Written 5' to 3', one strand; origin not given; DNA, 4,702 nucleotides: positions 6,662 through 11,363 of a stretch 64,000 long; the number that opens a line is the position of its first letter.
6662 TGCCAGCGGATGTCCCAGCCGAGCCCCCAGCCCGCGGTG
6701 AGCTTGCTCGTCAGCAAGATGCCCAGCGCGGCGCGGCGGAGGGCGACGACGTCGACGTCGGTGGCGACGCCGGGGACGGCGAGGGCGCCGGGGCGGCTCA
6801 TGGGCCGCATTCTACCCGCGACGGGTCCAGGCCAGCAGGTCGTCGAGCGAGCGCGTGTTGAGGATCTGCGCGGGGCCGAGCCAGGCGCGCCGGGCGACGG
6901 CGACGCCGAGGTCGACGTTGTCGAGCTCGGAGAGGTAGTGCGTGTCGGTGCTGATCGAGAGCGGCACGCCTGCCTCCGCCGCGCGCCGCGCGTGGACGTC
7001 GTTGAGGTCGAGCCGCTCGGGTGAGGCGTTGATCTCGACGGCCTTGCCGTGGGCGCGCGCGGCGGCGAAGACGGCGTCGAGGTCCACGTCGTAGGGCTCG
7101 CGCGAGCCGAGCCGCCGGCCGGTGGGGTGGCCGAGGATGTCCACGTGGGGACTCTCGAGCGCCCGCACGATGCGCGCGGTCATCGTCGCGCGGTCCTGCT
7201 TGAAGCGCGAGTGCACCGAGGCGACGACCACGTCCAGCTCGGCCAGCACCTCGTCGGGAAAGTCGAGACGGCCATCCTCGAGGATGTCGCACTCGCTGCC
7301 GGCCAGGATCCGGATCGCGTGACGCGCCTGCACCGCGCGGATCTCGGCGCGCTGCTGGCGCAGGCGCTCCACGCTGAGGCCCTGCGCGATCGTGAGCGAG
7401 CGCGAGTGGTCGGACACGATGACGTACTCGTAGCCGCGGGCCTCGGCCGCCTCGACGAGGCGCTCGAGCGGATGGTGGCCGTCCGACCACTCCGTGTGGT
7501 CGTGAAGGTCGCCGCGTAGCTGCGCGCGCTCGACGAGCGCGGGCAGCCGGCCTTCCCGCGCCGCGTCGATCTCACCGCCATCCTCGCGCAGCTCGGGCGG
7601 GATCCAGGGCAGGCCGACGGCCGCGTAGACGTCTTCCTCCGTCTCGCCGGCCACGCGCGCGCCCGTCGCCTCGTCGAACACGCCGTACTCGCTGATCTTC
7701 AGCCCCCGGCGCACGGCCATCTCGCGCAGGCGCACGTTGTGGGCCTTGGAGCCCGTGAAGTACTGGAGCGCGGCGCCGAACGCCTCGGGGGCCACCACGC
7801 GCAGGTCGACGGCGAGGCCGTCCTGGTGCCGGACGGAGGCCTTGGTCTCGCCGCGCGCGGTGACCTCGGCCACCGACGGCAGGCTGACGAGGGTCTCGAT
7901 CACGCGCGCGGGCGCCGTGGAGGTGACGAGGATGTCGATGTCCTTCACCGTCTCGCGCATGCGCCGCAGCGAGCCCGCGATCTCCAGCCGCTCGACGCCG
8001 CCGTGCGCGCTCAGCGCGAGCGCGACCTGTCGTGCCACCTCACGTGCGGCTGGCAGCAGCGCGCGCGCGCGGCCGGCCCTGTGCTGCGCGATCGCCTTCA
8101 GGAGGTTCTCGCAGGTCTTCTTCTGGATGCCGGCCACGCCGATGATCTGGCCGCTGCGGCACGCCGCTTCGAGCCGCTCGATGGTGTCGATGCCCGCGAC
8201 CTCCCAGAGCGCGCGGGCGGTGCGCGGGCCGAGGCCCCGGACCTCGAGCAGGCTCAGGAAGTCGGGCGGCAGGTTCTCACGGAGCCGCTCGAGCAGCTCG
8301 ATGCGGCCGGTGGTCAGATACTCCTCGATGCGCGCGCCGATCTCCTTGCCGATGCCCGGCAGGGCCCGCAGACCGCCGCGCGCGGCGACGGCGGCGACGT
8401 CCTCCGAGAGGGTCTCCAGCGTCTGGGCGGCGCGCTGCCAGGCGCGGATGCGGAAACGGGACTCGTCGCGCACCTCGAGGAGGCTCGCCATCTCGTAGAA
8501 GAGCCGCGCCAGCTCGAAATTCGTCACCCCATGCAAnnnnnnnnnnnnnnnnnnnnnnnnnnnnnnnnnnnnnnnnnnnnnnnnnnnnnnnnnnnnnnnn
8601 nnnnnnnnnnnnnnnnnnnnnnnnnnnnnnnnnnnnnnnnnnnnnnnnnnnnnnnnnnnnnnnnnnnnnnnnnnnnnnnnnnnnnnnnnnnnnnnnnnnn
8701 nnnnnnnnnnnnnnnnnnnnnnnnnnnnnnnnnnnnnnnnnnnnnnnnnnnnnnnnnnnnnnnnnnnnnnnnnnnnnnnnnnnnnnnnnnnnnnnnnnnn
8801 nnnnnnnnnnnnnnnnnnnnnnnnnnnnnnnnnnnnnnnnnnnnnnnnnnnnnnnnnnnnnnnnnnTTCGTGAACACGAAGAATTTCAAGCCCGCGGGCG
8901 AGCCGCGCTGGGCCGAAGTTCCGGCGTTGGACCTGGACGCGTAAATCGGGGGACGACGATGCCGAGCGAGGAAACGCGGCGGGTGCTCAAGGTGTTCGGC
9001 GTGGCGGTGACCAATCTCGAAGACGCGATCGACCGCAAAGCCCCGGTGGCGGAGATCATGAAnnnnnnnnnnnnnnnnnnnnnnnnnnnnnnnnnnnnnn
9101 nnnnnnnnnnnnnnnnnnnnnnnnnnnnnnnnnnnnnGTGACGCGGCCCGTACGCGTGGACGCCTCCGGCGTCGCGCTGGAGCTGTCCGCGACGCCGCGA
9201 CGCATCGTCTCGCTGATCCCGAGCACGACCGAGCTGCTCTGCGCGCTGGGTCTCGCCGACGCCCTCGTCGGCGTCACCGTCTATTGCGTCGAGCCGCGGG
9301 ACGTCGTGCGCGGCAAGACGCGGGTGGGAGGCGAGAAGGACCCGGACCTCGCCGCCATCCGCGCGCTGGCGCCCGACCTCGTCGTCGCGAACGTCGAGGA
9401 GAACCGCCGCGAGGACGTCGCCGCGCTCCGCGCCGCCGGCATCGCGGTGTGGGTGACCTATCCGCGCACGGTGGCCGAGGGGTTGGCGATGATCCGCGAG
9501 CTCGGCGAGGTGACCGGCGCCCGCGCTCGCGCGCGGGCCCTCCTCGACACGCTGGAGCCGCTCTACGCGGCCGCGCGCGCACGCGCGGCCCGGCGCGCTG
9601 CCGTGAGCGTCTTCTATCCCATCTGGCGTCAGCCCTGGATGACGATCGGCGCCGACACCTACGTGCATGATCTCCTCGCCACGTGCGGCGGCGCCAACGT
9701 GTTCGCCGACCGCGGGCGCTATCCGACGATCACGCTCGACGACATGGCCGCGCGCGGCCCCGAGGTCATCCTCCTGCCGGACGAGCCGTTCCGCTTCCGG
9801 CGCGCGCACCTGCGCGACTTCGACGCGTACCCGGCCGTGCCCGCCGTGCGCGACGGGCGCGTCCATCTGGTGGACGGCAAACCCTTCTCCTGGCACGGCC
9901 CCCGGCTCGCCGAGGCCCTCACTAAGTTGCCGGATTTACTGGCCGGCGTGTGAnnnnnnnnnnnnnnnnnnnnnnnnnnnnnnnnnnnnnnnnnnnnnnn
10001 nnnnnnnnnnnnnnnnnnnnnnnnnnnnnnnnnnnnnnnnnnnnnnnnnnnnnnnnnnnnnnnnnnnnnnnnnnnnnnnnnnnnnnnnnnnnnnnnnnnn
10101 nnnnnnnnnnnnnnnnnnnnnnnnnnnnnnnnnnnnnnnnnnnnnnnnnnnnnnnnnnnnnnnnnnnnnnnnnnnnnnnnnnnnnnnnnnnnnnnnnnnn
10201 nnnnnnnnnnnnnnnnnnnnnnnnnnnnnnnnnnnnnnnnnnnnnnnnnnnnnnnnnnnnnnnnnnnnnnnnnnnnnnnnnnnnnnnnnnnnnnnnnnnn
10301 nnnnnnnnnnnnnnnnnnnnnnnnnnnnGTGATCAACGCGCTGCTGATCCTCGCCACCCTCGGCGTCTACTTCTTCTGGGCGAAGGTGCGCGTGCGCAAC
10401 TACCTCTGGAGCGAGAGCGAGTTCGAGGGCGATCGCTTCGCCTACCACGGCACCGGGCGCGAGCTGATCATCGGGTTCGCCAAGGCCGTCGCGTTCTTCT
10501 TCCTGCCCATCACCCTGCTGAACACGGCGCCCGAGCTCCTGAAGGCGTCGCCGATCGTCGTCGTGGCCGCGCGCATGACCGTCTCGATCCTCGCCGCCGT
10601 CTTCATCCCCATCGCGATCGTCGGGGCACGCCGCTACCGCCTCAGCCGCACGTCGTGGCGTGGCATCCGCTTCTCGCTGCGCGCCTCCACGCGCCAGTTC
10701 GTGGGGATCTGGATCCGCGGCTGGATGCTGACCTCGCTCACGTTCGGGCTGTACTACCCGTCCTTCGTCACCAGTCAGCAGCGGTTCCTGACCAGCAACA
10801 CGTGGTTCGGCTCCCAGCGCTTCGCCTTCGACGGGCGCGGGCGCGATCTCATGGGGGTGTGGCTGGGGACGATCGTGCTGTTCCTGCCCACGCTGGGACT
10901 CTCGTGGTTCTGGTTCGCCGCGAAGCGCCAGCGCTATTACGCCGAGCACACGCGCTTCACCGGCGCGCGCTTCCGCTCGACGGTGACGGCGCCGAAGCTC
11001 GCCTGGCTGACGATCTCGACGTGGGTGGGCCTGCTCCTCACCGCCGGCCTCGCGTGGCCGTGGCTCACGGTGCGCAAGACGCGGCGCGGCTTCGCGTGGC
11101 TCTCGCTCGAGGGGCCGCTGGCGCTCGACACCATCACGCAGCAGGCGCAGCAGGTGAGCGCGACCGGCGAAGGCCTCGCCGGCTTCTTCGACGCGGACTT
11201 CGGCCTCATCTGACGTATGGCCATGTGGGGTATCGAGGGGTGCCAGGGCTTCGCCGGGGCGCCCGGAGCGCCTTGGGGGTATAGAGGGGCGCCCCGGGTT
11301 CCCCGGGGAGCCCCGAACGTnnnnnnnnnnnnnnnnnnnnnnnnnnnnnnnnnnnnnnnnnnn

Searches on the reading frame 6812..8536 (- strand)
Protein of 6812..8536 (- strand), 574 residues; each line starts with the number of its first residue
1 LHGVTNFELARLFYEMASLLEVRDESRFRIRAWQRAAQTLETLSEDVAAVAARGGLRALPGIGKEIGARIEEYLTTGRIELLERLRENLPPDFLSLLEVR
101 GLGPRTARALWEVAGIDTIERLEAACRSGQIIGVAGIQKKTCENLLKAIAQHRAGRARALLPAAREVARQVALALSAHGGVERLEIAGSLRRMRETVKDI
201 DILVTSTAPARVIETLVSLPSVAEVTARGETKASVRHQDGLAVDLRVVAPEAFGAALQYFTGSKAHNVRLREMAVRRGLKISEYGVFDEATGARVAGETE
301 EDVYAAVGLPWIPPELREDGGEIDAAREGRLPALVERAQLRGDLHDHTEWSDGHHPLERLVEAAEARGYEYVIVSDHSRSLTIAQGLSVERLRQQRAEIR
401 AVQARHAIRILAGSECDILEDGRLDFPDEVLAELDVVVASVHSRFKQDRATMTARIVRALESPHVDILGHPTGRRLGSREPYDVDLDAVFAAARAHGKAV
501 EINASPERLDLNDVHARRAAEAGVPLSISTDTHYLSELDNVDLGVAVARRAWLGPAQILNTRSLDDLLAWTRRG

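Call 90: search_protein_families(library=pfam, proteins=[window:6812-8536:-], max_evalue=0.0001)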
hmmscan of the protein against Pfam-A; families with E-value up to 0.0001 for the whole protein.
window:6812-8536:- (574 aa): 4 families
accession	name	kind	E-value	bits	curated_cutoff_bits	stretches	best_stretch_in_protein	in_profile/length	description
PF14791.11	DNA_pol_B_thumb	-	2e-26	92.1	25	1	256-318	1-63/63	DNA polymerase beta thumb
PF14716.13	HHH_8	-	5.4e-19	68.8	30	1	5-78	2-72/73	Helix-hairpin-helix domain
PF14520.12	HHH_5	-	7e-12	46.1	27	1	93-149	1-55/57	Helix-hairpin-helix domain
PF02811.25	PHP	-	5.7e-08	33.7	26.4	1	343-504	1-163/164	PHP domain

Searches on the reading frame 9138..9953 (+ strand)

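Call 90: search_protein_families(library=pfam, proteins=[window:9138-9953:+], max_evalue=0.0001)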
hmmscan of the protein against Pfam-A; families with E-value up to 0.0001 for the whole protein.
window:9138-9953:+ (271 aa): 1 family
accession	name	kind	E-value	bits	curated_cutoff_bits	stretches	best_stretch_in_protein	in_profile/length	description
PF01497.23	Peripla_BP_2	-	1.3e-24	87.4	27.5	1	23-246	1-232/235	Periplasmic binding protein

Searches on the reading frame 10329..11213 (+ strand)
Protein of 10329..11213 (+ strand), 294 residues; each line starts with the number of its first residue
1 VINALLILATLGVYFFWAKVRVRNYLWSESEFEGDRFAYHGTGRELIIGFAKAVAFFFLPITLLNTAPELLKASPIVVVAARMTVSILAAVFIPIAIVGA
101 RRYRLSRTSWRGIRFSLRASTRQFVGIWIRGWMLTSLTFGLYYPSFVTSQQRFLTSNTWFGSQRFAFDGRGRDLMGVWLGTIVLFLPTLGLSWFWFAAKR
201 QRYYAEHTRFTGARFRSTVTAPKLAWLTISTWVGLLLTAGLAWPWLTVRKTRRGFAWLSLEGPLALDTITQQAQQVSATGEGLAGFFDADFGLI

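Call 90: search_protein_families(library=pfam, proteins=[window:10329-11213:+], max_evalue=0.0001)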
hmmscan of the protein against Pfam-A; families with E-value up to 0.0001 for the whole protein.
window:10329-11213:+ (294 aa): 1 family
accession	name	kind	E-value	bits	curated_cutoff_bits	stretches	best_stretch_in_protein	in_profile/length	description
PF05987.18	DUF898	-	7.9e-69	232.8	28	2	2-189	19-195/336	Bacterial protein of unknown function (DUF898)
